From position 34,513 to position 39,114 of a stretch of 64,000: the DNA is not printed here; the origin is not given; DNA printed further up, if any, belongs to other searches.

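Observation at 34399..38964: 1433-aa fusion of two BadF/HgdC-type ATPases with 2-hydroxyacyl-CoA-dehydratase-like domains, followed by a ferredoxin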

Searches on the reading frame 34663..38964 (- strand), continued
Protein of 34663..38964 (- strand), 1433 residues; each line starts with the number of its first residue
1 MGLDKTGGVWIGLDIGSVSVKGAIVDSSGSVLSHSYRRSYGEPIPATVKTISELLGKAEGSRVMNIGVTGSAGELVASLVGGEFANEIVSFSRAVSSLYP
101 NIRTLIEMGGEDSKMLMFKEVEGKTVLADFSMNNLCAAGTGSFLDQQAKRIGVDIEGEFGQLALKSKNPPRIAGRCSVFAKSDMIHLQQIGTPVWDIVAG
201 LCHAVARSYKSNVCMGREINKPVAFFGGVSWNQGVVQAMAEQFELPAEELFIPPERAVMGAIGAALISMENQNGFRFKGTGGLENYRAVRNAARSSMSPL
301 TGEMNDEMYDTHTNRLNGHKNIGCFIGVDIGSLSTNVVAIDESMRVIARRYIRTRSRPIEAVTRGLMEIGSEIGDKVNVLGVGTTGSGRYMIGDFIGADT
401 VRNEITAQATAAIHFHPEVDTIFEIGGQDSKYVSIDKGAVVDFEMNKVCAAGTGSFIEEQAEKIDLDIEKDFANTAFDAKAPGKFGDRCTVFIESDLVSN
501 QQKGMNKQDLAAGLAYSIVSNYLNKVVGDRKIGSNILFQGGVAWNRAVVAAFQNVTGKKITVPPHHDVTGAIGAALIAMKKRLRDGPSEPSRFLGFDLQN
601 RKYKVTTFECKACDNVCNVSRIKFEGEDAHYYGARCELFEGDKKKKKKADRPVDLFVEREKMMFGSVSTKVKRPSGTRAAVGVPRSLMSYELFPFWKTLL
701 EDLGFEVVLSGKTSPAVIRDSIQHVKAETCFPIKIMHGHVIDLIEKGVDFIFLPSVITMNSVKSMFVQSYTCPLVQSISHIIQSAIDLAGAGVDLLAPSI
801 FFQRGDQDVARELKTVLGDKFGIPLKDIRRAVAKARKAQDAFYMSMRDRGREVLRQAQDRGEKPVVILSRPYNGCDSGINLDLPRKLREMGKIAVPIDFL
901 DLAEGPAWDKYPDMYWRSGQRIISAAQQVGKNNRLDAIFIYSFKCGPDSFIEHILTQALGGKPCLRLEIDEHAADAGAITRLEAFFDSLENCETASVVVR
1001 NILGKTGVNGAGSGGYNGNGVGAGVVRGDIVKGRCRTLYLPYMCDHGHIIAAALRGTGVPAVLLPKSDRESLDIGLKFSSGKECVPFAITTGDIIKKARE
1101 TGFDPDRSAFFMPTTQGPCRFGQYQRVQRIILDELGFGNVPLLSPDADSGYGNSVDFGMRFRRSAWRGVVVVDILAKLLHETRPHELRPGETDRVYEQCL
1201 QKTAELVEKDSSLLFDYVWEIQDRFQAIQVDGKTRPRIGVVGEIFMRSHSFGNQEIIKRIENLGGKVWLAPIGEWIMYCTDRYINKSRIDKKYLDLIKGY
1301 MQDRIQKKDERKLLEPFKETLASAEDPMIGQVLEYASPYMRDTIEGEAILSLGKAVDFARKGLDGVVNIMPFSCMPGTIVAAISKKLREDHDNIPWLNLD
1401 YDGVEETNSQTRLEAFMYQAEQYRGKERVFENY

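Call 15: find_homologous_proteins(query=window:34663-38964:-, max_evalue=1e-10)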
Query window:34663-38964:- (1433 aa): 8000 proteins with E <= 1e-10 among 8000 candidates; the best 120 are listed.
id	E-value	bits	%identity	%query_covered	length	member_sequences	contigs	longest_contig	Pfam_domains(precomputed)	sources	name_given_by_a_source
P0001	0.0e+0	3288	100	100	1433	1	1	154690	PF01869.27,PF06050.20,PF02782.23,PF09989.16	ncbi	-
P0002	0.0e+0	2948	89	100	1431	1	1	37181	PF01869.27,PF06050.20,PF02782.23,PF09989.16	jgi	-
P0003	0.0e+0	2266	68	100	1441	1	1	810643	PF01869.27,PF06050.20,PF02782.23,PF09989.16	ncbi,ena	-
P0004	0.0e+0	2262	68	99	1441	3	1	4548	PF01869.27,PF09989.16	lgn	-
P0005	0.0e+0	2259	68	99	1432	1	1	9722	PF01869.27,PF06050.20,PF09989.16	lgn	-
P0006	0.0e+0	2223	67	100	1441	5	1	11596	PF01869.27,PF06050.20,PF09989.16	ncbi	-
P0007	0.0e+0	2211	66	100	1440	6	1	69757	PF01869.27,PF06050.20,PF09989.16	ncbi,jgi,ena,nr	ncbi:MAG: acyl-CoA dehydratase activase [Nitrospinota bacterium]|nr:acyl-CoA dehydratase activase [N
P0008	0.0e+0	2208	67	99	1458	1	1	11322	PF01869.27,PF06050.20,PF09989.16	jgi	-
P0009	0.0e+0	2195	67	99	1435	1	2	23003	PF01869.27,PF09989.16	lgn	-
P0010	0.0e+0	2194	66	100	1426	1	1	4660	PF01869.27,PF06050.20,PF09989.16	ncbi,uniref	ncbi:Activator of 2-hydroxyglutaryl-CoA dehydratase [hydrothermal vent metagenome]|uniref:Activator 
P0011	0.0e+0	2180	66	99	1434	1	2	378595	PF01869.27,PF06050.20,PF09989.16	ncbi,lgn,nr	ncbi:MAG: CoA activase [Nitrospinae bacterium]|nr:CoA activase [Nitrospinota bacterium]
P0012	0.0e+0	2174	66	99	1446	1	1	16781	PF01869.27,PF06050.20,PF09989.16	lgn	-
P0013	0.0e+0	2169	66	99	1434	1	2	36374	PF01869.27,PF06050.20,PF02782.23,PF09989.16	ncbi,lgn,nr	ncbi:MAG: CoA activase [Nitrospinae bacterium]|nr:CoA activase [Nitrospinota bacterium]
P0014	0.0e+0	2166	66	99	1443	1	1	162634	PF01869.27,PF09989.16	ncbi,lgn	ncbi:MAG: acyl-CoA dehydratase activase [Candidatus Nitrospinota bacterium M3_3B_026]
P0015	0.0e+0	2161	66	99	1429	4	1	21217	PF01869.27,PF06050.20,PF02782.23,PF09989.16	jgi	jgi:predicted CoA-substrate-specific enzyme activase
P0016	0.0e+0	2159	65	99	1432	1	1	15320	PF01869.27,PF06050.20,PF09989.16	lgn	-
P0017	0.0e+0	2154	66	99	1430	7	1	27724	PF01869.27,PF06050.20,PF09989.16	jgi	jgi:predicted CoA-substrate-specific enzyme activase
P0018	0.0e+0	2096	64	99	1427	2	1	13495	PF01869.27,PF06050.20,PF09989.16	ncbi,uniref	ncbi:Activator of 2-hydroxyglutaryl-CoA dehydratase [hydrothermal vent metagenome]|uniref:Activator 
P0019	0.0e+0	2089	65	99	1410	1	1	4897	PF01869.27,PF00480.27,PF06050.20,PF02782.23,PF09989.16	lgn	-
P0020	0.0e+0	2075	66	75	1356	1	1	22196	PF01869.27,PF09989.16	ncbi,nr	ncbi:MAG: CoA activase [Nitrospinae bacterium]|nr:CoA activase [Nitrospinota bacterium]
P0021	0.0e+0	2072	64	99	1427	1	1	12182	PF01869.27,PF06050.20,PF09989.16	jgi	jgi:predicted CoA-substrate-specific enzyme activase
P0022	0.0e+0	1970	65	94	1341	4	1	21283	PF01869.27,PF00480.27,PF02782.23,PF09989.16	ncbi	ncbi:Activator of 2-hydroxyglutaryl-CoA dehydratase, partial [hydrothermal vent metagenome]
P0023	0.0e+0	1968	60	99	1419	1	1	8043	PF01869.27,PF06050.20,PF09989.16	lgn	-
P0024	0.0e+0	1906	59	99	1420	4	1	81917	PF01869.27,PF06050.20,PF09989.16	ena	-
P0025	0.0e+0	1800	57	99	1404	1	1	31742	PF01869.27,PF06050.20,PF09989.16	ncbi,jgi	-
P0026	0.0e+0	1796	56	100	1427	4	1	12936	PF01869.27,PF06050.20,PF09989.16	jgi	jgi:predicted CoA-substrate-specific enzyme activase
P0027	0.0e+0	1794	56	100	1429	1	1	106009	PF01869.27,PF06050.20,PF09989.16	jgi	jgi:predicted CoA-substrate-specific enzyme activase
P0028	0.0e+0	1791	57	99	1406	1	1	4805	PF01869.27,PF06050.20,PF09989.16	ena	-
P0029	0.0e+0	1790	56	99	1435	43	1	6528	PF01869.27,PF06050.20,PF09989.16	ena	-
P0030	0.0e+0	1782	56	99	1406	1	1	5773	PF01869.27,PF06050.20,PF09989.16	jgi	jgi:predicted CoA-substrate-specific enzyme activase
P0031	0.0e+0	1780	55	99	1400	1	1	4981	PF01869.27,PF06050.20,PF09989.16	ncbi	-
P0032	0.0e+0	1780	56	99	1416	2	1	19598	PF01869.27,PF06050.20,PF09989.16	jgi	-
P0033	0.0e+0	1780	57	96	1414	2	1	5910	PF01869.27,PF09989.16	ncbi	ncbi:MAG: acyl-CoA dehydratase activase, partial [Nitrospinota bacterium]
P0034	0.0e+0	1779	57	99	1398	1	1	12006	PF01869.27,PF06050.20,PF09989.16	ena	-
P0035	0.0e+0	1777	56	99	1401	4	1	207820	PF01869.27,PF06050.20,PF09989.16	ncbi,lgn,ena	-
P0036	0.0e+0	1775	56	99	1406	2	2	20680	PF01869.27,PF06050.20,PF09989.16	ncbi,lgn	ncbi:MAG: acyl-CoA dehydratase activase [Nitrospinota bacterium]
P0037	0.0e+0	1767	58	69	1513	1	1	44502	PF01869.27,PF09989.16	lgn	-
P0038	0.0e+0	1766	55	99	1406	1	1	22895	PF01869.27,PF06050.20,PF09989.16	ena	-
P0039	0.0e+0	1758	56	99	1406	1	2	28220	PF01869.27,PF06050.20,PF02782.23,PF09989.16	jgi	-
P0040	0.0e+0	1754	55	99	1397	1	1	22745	PF01869.27,PF06050.20,PF09989.16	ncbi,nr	ncbi:MAG: CoA activase [Nitrospinae bacterium]|nr:CoA activase [Nitrospinota bacterium]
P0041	0.0e+0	1749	56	99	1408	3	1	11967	PF01869.27,PF06050.20,PF09989.16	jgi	-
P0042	0.0e+0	1732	54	99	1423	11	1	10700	PF01869.27,PF09989.16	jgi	-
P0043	0.0e+0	1730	55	99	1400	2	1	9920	PF01869.27,PF06050.20,PF09989.16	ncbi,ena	-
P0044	0.0e+0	1718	54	99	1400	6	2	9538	PF01869.27,PF06050.20,PF09989.16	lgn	-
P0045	0.0e+0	1695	55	99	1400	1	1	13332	PF01869.27,PF02782.23,PF09989.16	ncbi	-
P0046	0.0e+0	1678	53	99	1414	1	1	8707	PF01869.27,PF09989.16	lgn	-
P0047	0.0e+0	1675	66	77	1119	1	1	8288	PF01869.27,PF09989.16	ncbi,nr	ncbi:MAG: acyl-CoA dehydratase activase, partial [Nitrospinota bacterium]|nr:acyl-CoA dehydratase ac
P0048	0.0e+0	1675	62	85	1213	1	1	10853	PF01869.27,PF02782.23,PF09989.16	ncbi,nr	ncbi:MAG: CoA activase, partial [Nitrospinae bacterium]|nr:CoA activase [Nitrospinota bacterium]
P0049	0.0e+0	1670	53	99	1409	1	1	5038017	PF01869.27,PF09989.16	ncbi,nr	ncbi:MAG: CoA activase [Gemmatimonadota bacterium]|nr:MAG: CoA activase [Gemmatimonadota bacterium]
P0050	0.0e+0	1650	53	99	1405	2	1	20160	PF01869.27,PF09989.16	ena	-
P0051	0.0e+0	1645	53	99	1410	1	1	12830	PF01869.27,PF09989.16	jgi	jgi:predicted CoA-substrate-specific enzyme activase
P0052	0.0e+0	1626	51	99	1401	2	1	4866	PF01869.27,PF09989.16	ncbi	ncbi:MAG: acyl-CoA dehydratase activase, partial [Desulfatiglandales bacterium]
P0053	0.0e+0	1623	51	99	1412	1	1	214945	PF01869.27,PF02782.23,PF09989.16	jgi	-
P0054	0.0e+0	1606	69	71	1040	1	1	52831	PF01869.27,PF09989.16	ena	-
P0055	0.0e+0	1602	51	99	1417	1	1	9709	PF01869.27,PF01548.24,PF09989.16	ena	-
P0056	0.0e+0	1589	51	99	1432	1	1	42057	PF01869.27,PF09989.16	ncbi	-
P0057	0.0e+0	1577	51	99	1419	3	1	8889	PF01869.27,PF09989.16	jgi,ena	-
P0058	0.0e+0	1577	50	99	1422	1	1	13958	PF01869.27,PF09989.16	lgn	-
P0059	0.0e+0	1568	50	99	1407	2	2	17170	PF01869.27,PF09989.16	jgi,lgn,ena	-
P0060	0.0e+0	1564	50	99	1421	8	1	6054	PF01869.27,PF01548.24,PF09989.16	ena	-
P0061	0.0e+0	1563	50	100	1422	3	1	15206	PF01869.27,PF02782.23,PF09989.16,PF05378.20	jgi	jgi:predicted CoA-substrate-specific enzyme activase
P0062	0.0e+0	1560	49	100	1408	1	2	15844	PF01869.27,PF09989.16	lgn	-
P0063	0.0e+0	1559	56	89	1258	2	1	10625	PF01869.27,PF09989.16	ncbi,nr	ncbi:MAG: CoA activase, partial [Nitrospinae bacterium]|nr:CoA activase [Nitrospinota bacterium]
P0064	0.0e+0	1557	49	99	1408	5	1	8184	PF01869.27,PF09989.16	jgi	-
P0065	0.0e+0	1555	50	99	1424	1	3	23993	PF01869.27,PF02782.23,PF09989.16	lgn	-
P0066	0.0e+0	1555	50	99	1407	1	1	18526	PF01869.27,PF06050.20,PF09989.16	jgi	-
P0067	0.0e+0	1552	50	99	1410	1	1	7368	PF01869.27,PF09989.16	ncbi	ncbi:MAG: acyl-CoA dehydratase activase [bacterium]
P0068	0.0e+0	1549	50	99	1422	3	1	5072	PF01869.27,PF09989.16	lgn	-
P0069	0.0e+0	1547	50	99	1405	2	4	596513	PF01869.27,PF09989.16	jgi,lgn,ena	jgi:predicted CoA-substrate-specific enzyme activase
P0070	0.0e+0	1544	49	99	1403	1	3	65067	PF01869.27,PF02782.23,PF09989.16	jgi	jgi:predicted CoA-substrate-specific enzyme activase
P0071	0.0e+0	1543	51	99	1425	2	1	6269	PF01869.27,PF06050.20,PF09989.16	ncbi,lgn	ncbi:MAG: acyl-CoA dehydratase activase [Nitrospinota bacterium]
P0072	0.0e+0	1543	48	99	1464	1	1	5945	PF01869.27,PF09989.16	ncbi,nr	ncbi:MAG: acyl-CoA dehydratase activase [bacterium]|nr:acyl-CoA dehydratase activase [bacterium]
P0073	0.0e+0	1540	50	99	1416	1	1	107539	PF01869.27,PF09989.16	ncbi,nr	ncbi:MAG: acyl-CoA dehydratase activase [bacterium]|nr:acyl-CoA dehydratase activase [bacterium]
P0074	0.0e+0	1539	49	99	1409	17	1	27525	PF01869.27,PF09989.16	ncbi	ncbi:MAG: acyl-CoA dehydratase activase [Candidatus Zixiibacteriota bacterium]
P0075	0.0e+0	1537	49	99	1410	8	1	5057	PF01869.27,PF09989.16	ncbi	-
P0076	0.0e+0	1536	48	99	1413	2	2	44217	PF01869.27,PF09989.16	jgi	jgi:predicted CoA-substrate-specific enzyme activase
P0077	0.0e+0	1534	50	99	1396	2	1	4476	PF01869.27,PF09989.16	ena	-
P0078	0.0e+0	1533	48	99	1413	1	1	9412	PF01869.27,PF09989.16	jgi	jgi:predicted CoA-substrate-specific enzyme activase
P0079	0.0e+0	1533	49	99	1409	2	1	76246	PF01869.27,PF02782.23,PF09989.16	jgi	-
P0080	0.0e+0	1532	49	99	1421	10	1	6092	PF01869.27,PF09989.16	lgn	-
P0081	0.0e+0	1531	50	99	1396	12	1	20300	PF01869.27,PF09989.16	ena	-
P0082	0.0e+0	1530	49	99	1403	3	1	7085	PF01869.27,PF09989.16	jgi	-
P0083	0.0e+0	1529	47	99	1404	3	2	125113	PF01869.27,PF00480.27,PF02782.23,PF09989.16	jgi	-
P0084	0.0e+0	1527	48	99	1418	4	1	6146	PF01869.27,PF09989.16,PF05378.20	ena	-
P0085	0.0e+0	1526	50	99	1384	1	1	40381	PF01869.27,PF09989.16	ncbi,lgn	-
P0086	0.0e+0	1526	48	99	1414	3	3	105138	PF01869.27,PF09989.16,PF05378.20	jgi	jgi:predicted CoA-substrate-specific enzyme activase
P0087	0.0e+0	1526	49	99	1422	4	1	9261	PF01869.27,PF09989.16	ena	-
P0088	0.0e+0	1525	50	99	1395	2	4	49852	PF01869.27,PF09989.16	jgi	jgi:predicted CoA-substrate-specific enzyme activase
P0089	0.0e+0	1523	49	99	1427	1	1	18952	PF01869.27,PF02782.23,PF09989.16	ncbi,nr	ncbi:MAG: acyl-CoA dehydratase activase [Candidatus Omnitrophica bacterium]|nr:acyl-CoA dehydratase 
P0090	0.0e+0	1520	48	99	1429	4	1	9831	PF01869.27,PF09989.16,PF05378.20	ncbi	-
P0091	0.0e+0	1519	49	99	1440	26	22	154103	PF01869.27,PF09989.16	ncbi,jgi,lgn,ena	-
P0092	0.0e+0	1519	48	99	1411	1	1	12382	PF01869.27,PF09989.16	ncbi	-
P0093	0.0e+0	1518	48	99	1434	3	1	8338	PF01869.27,PF06050.20,PF09989.16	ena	-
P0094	0.0e+0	1518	48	99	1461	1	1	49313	PF01869.27,PF09989.16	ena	-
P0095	0.0e+0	1517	48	99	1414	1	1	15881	PF01869.27,PF09989.16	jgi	jgi:predicted CoA-substrate-specific enzyme activase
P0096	0.0e+0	1516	48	99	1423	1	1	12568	PF01869.27,PF09989.16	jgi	jgi:predicted CoA-substrate-specific enzyme activase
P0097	0.0e+0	1516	48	99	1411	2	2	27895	PF01869.27,PF09989.16,PF05378.20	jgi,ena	-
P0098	0.0e+0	1516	49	99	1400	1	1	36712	PF01869.27,PF09989.16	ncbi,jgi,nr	ncbi:MAG: CoA activase [Deltaproteobacteria bacterium]|nr:CoA activase [Deltaproteobacteria bacteriu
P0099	0.0e+0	1513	49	99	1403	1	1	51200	PF01869.27,PF09989.16,PF05378.20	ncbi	-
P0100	0.0e+0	1513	49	99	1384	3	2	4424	PF01869.27,PF09989.16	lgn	-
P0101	0.0e+0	1511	48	99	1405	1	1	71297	PF01869.27,PF09989.16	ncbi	ncbi:MAG: acyl-CoA dehydratase activase [Candidatus Zixiibacteriota bacterium]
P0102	0.0e+0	1511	48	99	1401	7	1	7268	PF01869.27,PF09989.16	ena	-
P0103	0.0e+0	1511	49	99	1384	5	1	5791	PF01869.27,PF09989.16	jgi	-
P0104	0.0e+0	1510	50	99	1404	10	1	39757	PF01869.27,PF09989.16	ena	-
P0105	0.0e+0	1510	49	99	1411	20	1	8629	PF01869.27,PF06050.20,PF09989.16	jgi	-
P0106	0.0e+0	1509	49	99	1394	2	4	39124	PF01869.27,PF09989.16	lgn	-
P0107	0.0e+0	1509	49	99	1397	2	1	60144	PF01869.27,PF06050.20,PF09989.16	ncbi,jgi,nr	ncbi:MAG: CoA activase [Deltaproteobacteria bacterium]|nr:CoA activase [Deltaproteobacteria bacteriu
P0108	0.0e+0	1509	48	99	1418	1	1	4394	PF01869.27,PF06050.20,PF09989.16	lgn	-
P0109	0.0e+0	1508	49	99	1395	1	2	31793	PF01869.27,PF09989.16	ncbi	-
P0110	0.0e+0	1508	49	99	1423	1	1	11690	PF01869.27,PF06050.20,PF09989.16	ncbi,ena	-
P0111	0.0e+0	1507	49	99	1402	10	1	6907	PF01869.27,PF09989.16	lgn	-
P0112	0.0e+0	1506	49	99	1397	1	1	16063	PF01869.27,PF09989.16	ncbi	-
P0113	0.0e+0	1505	48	99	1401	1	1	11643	PF01869.27,PF09989.16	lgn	-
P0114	0.0e+0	1505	48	99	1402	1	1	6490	PF01869.27,PF09989.16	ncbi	-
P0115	0.0e+0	1505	48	99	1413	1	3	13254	PF01869.27,PF09989.16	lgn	-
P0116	0.0e+0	1505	48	99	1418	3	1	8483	PF01869.27,PF09989.16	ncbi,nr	ncbi:MAG: CoA activase [candidate division Zixibacteria bacterium]|nr:CoA activase [candidate divisi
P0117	0.0e+0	1504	49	99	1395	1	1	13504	PF01869.27,PF09989.16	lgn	-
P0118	0.0e+0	1504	48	99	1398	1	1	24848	PF01869.27,PF09989.16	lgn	-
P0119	0.0e+0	1503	48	99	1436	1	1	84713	PF01869.27,PF06050.20,PF09989.16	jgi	jgi:predicted CoA-substrate-specific enzyme activase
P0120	0.0e+0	1503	49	99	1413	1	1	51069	PF01869.27,PF06050.20,PF09989.16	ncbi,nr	ncbi:MAG: CoA activase [Nitrospinae bacterium]|nr:CoA activase [Nitrospinota bacterium]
